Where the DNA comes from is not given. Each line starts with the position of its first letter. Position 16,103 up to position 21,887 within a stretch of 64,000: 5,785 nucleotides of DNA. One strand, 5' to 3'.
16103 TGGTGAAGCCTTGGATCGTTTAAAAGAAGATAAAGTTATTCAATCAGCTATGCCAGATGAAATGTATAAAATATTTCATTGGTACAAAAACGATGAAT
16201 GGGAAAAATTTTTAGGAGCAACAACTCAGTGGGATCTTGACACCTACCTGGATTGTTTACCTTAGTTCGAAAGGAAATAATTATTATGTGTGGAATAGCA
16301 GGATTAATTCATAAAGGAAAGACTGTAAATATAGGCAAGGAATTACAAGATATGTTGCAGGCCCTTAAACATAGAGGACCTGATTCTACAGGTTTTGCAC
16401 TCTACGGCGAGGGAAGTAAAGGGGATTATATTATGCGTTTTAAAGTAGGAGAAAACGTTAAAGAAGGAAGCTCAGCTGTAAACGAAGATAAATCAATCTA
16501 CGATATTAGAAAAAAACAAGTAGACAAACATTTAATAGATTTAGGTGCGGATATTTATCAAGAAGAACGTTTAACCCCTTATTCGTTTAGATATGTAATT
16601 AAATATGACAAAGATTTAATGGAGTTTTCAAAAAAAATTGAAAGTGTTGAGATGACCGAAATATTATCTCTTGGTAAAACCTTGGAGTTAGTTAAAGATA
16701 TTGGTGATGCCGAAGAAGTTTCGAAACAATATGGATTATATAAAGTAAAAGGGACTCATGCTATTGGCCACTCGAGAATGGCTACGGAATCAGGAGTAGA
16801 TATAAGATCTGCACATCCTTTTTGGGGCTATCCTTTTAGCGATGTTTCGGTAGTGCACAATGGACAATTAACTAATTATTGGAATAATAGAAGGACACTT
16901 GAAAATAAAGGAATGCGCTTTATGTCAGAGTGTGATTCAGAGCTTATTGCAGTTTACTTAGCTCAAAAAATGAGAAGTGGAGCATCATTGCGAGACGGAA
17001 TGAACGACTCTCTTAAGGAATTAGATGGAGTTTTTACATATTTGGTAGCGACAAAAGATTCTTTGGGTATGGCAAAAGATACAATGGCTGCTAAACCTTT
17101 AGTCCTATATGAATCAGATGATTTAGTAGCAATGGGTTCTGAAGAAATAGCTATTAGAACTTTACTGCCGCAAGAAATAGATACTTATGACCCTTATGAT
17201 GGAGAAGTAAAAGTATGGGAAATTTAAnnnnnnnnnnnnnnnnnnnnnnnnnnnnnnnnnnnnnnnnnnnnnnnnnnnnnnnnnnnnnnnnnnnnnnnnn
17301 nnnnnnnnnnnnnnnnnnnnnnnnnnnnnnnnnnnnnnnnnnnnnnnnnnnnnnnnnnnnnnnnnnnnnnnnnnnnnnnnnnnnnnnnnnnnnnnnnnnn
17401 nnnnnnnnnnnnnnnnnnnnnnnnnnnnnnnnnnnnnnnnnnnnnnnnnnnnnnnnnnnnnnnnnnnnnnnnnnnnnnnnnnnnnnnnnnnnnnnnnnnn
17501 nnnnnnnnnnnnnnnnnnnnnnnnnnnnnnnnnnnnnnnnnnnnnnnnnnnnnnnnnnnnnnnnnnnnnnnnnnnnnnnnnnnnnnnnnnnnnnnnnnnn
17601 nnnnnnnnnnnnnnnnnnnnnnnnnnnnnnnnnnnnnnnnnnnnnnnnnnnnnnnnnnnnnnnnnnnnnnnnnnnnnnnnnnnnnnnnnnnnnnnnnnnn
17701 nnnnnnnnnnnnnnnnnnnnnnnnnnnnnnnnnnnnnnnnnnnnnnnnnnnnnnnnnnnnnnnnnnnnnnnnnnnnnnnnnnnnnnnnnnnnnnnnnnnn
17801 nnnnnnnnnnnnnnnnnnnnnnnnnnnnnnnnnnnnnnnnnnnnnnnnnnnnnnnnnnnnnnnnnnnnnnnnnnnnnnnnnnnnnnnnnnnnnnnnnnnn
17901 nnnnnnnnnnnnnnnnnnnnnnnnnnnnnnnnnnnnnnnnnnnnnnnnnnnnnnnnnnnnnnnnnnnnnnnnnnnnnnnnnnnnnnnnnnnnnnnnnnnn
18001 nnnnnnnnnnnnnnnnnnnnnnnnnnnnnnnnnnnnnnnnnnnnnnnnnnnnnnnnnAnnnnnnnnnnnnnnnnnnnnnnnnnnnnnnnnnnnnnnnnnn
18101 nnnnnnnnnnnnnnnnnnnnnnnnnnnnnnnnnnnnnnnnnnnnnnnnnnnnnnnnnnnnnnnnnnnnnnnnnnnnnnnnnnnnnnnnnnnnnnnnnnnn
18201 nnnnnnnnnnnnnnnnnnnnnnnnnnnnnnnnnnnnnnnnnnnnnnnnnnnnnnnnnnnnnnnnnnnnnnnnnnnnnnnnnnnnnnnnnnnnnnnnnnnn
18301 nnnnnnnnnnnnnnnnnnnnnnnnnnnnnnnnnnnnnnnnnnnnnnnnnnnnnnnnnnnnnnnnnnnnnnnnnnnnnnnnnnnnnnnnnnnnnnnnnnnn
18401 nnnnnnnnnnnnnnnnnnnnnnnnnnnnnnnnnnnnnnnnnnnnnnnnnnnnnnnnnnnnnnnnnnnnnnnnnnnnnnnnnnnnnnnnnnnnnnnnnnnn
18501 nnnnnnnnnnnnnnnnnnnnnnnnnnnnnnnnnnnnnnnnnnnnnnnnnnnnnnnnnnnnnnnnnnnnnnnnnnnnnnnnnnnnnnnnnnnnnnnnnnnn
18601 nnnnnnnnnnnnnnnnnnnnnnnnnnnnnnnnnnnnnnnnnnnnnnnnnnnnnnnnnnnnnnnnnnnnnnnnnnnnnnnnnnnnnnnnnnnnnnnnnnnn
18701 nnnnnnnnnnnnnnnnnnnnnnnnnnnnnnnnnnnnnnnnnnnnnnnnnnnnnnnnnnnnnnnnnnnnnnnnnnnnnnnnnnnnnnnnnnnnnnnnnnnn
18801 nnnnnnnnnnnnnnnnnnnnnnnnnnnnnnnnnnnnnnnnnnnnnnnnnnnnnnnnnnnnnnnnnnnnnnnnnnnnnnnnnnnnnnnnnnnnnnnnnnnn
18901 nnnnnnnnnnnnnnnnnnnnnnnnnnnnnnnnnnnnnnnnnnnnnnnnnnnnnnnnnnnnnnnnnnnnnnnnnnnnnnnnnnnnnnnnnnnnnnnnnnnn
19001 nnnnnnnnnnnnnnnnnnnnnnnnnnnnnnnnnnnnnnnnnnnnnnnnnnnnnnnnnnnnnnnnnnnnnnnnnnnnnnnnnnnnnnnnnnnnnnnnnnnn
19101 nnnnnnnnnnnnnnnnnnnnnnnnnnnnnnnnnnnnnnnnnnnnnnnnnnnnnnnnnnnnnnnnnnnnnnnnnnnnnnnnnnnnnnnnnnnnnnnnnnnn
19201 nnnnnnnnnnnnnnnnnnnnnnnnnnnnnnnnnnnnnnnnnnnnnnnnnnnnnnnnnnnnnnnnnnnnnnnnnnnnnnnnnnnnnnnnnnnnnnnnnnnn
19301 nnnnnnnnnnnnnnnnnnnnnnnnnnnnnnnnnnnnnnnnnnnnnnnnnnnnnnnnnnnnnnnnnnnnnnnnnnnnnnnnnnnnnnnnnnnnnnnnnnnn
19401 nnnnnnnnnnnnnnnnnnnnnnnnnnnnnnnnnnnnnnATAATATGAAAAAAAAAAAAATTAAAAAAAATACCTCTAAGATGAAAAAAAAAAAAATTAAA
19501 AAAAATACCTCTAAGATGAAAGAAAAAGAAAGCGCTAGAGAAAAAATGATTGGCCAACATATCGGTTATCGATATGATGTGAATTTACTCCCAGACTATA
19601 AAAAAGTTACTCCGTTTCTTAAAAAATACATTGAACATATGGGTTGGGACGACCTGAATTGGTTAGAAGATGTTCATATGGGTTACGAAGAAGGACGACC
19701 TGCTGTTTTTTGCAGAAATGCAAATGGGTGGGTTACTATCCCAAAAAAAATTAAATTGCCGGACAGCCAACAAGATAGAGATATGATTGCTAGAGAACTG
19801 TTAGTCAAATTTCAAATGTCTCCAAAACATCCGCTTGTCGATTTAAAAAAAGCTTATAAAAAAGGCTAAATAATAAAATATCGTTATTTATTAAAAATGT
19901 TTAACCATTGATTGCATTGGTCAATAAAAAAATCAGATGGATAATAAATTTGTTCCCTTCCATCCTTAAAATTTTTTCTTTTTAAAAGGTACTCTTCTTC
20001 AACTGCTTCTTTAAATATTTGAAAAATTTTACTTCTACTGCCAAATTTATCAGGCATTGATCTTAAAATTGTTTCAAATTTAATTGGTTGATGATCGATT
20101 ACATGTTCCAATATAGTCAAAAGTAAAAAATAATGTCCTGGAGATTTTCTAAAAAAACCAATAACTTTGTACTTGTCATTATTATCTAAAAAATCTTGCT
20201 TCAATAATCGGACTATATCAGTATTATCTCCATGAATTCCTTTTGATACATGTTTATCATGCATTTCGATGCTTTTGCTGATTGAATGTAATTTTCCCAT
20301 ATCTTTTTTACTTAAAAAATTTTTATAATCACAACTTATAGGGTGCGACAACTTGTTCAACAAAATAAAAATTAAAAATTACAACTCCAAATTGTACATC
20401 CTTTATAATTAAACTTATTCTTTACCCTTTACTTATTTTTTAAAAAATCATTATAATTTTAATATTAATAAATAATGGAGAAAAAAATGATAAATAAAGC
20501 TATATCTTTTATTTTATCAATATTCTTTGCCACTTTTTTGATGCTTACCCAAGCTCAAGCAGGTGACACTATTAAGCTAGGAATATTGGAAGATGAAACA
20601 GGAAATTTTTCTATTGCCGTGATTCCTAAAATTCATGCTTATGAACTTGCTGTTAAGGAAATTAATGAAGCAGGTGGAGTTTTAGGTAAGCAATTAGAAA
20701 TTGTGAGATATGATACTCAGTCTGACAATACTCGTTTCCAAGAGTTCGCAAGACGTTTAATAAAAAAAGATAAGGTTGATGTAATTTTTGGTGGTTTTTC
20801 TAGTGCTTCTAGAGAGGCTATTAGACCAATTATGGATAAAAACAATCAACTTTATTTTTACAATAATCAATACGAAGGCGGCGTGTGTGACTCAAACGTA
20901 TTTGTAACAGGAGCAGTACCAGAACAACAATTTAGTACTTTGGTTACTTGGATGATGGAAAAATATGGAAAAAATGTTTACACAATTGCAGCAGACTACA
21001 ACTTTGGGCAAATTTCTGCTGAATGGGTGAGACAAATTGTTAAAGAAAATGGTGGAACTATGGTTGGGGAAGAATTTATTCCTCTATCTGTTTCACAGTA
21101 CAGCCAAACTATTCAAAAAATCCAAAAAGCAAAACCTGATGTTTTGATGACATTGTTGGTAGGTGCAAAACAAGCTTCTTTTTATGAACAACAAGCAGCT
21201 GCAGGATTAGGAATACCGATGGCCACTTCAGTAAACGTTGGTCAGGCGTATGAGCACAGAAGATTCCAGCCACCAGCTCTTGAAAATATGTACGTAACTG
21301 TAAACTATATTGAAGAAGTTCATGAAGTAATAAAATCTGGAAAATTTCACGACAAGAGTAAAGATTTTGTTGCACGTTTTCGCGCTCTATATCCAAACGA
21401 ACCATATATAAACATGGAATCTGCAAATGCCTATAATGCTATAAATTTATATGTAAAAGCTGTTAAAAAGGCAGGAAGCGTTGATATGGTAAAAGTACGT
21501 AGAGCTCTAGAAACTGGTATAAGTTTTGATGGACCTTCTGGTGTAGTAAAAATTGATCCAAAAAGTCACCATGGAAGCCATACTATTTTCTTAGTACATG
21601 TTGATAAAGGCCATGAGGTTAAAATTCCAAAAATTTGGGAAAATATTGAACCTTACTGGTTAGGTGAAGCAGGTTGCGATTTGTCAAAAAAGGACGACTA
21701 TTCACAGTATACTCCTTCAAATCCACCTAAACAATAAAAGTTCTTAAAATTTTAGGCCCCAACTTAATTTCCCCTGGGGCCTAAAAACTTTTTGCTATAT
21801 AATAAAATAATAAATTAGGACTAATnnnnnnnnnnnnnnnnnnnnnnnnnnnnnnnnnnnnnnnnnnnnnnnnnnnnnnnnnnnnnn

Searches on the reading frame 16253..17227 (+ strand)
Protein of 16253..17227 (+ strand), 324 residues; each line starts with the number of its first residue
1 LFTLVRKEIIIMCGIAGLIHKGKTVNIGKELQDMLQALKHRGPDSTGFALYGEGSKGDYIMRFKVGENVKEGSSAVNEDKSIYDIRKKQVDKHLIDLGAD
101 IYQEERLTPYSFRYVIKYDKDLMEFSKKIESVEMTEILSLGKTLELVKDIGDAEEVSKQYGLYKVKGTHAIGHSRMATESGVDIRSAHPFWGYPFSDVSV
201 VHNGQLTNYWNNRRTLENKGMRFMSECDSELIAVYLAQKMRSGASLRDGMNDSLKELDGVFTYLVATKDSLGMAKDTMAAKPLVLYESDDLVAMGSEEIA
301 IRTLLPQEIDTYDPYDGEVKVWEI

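Call 46: search_protein_families(library=pfam, proteins=[window:16253-17227:+], max_evalue=0.000001)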
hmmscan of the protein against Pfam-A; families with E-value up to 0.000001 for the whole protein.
window:16253-17227:+ (324 aa): 2 families
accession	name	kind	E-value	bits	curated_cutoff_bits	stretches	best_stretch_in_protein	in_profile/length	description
PF13522.11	GATase_6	-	3.1e-16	60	27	1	164-297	7-130/130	Glutamine amidotransferase domain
PF13537.11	GATase_7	-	1.4e-15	57.9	25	1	185-301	11-121/123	Glutamine amidotransferase domain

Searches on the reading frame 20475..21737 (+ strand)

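Call 46: search_protein_families(library=pfam, proteins=[window:20475-21737:+], max_evalue=0.000001)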
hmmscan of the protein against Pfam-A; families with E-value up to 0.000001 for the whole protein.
window:20475-21737:+ (420 aa): 3 families
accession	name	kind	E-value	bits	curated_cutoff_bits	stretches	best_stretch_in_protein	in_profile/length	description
PF13458.12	Peripla_BP_6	-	5.1e-86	289.9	31.7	1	32-379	1-341/343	Periplasmic binding protein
PF13433.12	Peripla_BP_5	-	9.7e-78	262.2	27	1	33-378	1-338/363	Periplasmic binding protein domain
PF01094.35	ANF_receptor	-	9.3e-13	48.4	25.4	1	55-363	5-337/353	Receptor family ligand binding region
